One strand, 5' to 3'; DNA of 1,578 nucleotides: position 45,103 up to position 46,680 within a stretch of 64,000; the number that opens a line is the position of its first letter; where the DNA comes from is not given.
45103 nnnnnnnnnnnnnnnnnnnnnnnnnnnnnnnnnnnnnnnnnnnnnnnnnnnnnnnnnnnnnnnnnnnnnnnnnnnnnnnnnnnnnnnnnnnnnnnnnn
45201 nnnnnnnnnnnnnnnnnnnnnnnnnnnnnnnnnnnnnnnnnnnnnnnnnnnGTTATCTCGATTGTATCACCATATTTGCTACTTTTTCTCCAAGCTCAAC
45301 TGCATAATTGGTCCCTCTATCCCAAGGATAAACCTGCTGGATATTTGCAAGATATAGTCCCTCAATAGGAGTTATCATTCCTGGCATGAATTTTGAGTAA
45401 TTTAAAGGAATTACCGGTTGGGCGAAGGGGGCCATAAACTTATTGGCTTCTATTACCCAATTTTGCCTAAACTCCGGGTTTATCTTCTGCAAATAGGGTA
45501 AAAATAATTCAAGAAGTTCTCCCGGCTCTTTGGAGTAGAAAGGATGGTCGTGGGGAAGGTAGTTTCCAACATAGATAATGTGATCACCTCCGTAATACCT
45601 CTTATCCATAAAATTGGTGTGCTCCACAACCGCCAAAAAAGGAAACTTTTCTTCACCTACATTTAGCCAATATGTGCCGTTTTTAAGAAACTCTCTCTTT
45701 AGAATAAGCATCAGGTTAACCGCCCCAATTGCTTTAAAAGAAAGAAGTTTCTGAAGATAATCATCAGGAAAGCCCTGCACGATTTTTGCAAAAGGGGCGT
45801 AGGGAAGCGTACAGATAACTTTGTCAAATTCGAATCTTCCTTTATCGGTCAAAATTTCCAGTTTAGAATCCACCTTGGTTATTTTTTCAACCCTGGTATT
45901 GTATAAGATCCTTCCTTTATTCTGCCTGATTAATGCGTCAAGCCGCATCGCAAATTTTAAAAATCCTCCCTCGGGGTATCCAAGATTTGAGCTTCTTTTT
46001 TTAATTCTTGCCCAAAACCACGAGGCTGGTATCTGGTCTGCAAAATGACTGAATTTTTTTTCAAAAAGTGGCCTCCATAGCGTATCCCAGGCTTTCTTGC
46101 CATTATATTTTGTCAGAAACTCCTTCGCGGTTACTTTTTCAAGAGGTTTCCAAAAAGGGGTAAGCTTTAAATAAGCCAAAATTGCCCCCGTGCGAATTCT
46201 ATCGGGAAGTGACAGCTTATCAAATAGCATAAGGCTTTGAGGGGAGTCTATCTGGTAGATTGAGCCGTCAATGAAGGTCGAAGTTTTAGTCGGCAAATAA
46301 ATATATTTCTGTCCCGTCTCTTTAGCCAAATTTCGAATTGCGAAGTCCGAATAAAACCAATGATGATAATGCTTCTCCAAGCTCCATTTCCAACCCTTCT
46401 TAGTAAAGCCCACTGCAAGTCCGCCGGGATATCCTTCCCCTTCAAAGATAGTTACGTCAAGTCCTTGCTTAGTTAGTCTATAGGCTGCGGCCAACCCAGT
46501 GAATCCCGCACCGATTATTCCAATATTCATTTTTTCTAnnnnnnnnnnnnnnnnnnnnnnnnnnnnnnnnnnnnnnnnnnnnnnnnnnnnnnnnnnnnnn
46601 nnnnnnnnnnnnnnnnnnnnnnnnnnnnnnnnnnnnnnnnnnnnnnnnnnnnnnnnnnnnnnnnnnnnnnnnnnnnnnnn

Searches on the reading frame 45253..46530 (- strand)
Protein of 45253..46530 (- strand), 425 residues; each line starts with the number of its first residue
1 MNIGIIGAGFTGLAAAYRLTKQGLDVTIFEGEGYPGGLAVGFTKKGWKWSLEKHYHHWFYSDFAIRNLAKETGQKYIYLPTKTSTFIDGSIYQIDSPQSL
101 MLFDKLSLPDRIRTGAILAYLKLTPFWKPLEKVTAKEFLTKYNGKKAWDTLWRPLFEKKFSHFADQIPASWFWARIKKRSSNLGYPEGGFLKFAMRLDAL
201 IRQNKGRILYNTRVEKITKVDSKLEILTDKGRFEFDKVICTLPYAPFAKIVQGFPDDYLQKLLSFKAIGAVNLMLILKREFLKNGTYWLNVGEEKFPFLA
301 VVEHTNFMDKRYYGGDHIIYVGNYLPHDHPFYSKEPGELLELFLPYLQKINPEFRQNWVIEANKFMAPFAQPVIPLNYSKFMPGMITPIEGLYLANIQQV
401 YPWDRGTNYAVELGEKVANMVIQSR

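Call 3: search_protein_families(library=pfam, proteins=[window:45253-46530:-], max_evalue=1)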
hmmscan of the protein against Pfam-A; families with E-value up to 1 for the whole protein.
window:45253-46530:- (425 aa): 16 families
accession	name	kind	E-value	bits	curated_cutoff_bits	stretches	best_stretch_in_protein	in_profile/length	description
PF01593.30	Amino_oxidase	-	3.7e-27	96.1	19.8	1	10-396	1-417/443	Flavin containing amine oxidoreductase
PF13450.12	NAD_binding_8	-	8.4e-11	42.4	21.9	1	5-57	1-53/68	NAD(P)-binding Rossmann-like domain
PF01266.30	DAO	-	8.5e-11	42.4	27.9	1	3-37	2-36/353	FAD dependent oxidoreductase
PF07992.20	Pyr_redox_2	-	9.5e-06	25.7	26.1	1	2-36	2-37/291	Pyridine nucleotide-disulphide oxidoreductase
PF00070.33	Pyr_redox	-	1.8e-05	25.6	22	1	3-32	2-31/82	Pyridine nucleotide-disulphide oxidoreductase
PF13738.12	Pyr_redox_3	-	9.5e-05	22.2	30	2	5-31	2-29/305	Pyridine nucleotide-disulphide oxidoreductase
PF00890.30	FAD_binding_2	-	0.00012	21.8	20.4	1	5-37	4-36/414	FAD binding domain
PF13454.12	NAD_binding_9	-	0.00033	21.1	21.8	1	5-37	2-38/155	FAD-NAD(P)-binding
PF12831.13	FAD_oxidored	-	0.00041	20.2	27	1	5-41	4-40/416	FAD dependent oxidoreductase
PF01946.23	Thi4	-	0.00041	20.1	26.2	1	2-39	19-57/235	Thi4 family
PF03486.20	HI0933_like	-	0.0028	17.6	50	1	3-33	3-33/244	HI0933-like protein Rossmann domain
PF01494.25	FAD_binding_3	-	0.06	13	22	1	3-30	4-31/349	FAD binding domain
PF24070.1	T4_MRH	-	0.075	13.3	24.4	1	30-78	64-108/144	T4 MRH-like protein family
PF03721.20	UDPG_MGDP_dh_N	-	0.078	13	27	1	1-28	1-28/187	UDP-glucose/GDP-mannose dehydrogenase family, NAD binding domain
PF01134.28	GIDA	-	0.083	12.4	22.1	1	3-29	2-28/391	Glucose inhibited division protein A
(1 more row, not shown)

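Call 4: search_protein_families(library=ncbifam, proteins=[window:45253-46530:-], max_evalue=1)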
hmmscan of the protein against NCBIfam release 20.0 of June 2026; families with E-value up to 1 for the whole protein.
window:45253-46530:- (425 aa): 95 families (the best 25 are shown)
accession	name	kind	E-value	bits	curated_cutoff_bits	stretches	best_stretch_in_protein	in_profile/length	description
NF005560.0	PRK07233.1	equivalog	3.2e-125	418.4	252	1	1-423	1-430/435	hypothetical protein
TIGR03467.1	HpnE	equivalog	3.9e-20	72.6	283.05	1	5-282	3-300/430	hydroxysqualene dehydroxylase HpnE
NF005548.0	PRK07208.1-4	equivalog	6.8e-16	57.9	389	1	2-180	5-179/488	hypothetical protein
TIGR02734.1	crtI_fam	subfamily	1.6e-12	46.9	238.1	1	5-49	3-47/504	phytoene desaturase family protein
NF058655.1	CrtID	equivalog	8e-12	44.7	640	2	4-51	2-49/478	bifunctional phytoene desaturase/3,4-desaturase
NF005547.0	PRK07208.1-3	equivalog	1.6e-10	40.4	380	1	2-276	6-296/465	hypothetical protein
NF005545.0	PRK07208.1-1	equivalog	1e-09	37.4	451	1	3-178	10-181/504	hypothetical protein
NF042421.1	hydcarot_desat_CrtD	equivalog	5.7e-09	34.9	500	1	4-52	5-53/487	1-hydroxycarotenoid 3,4-desaturase CrtD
NF045637.1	carotdesatCrtDProt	equivalog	7.5e-09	34.6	580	1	5-37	3-35/485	1-hydroxycarotenoid 3,4-desaturase CrtD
TIGR02733.1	desat_CrtD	equivalog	9.1e-09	34.5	549.7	1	3-49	4-50/492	C-3',4' desaturase CrtD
NF008845.0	PRK11883.1-5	equivalog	2.4e-08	32.7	560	2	3-84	7-103/468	protoporphyrinogen oxidase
TIGR03197.1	MnmC_Cterm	equivalog_domain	7.5e-07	28.5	174.2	1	3-36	2-35/400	FAD-dependent 5-carboxymethylaminomethyl-2-thiouridine(34) oxidoreductase MnmC1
TIGR00562.1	proto_IX_ox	equivalog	1.9e-06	26.7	97.85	1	3-122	5-130/470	protoporphyrinogen oxidase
NF050086.1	pipecolate_AmaA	exception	2e-06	26.7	600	1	2-37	27-62/425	L-pipecolate oxidase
NF010590.0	PRK13984.1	equivalog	2.9e-06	25.7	946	1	2-38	290-326/611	putative oxidoreductase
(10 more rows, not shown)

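Call 68: search_solved_structures(query=window:45253-46530:-, max_evalue=0.00001)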
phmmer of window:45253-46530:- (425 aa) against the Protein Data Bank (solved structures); distinct sequences matched with E-value up to 0.00001: 3.
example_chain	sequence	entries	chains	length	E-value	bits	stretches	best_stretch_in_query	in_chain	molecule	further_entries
4rep_A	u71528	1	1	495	6.9e-07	31.6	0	3-52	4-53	Gamma-carotene desaturase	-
1sez_A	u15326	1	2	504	1.6e-06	30.4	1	3-50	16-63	Protoporphyrinogen oxidase, mitochondrial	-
3nrn_A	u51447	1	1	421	7.7e-06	28.1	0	4-270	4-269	uncharacterized protein PF1083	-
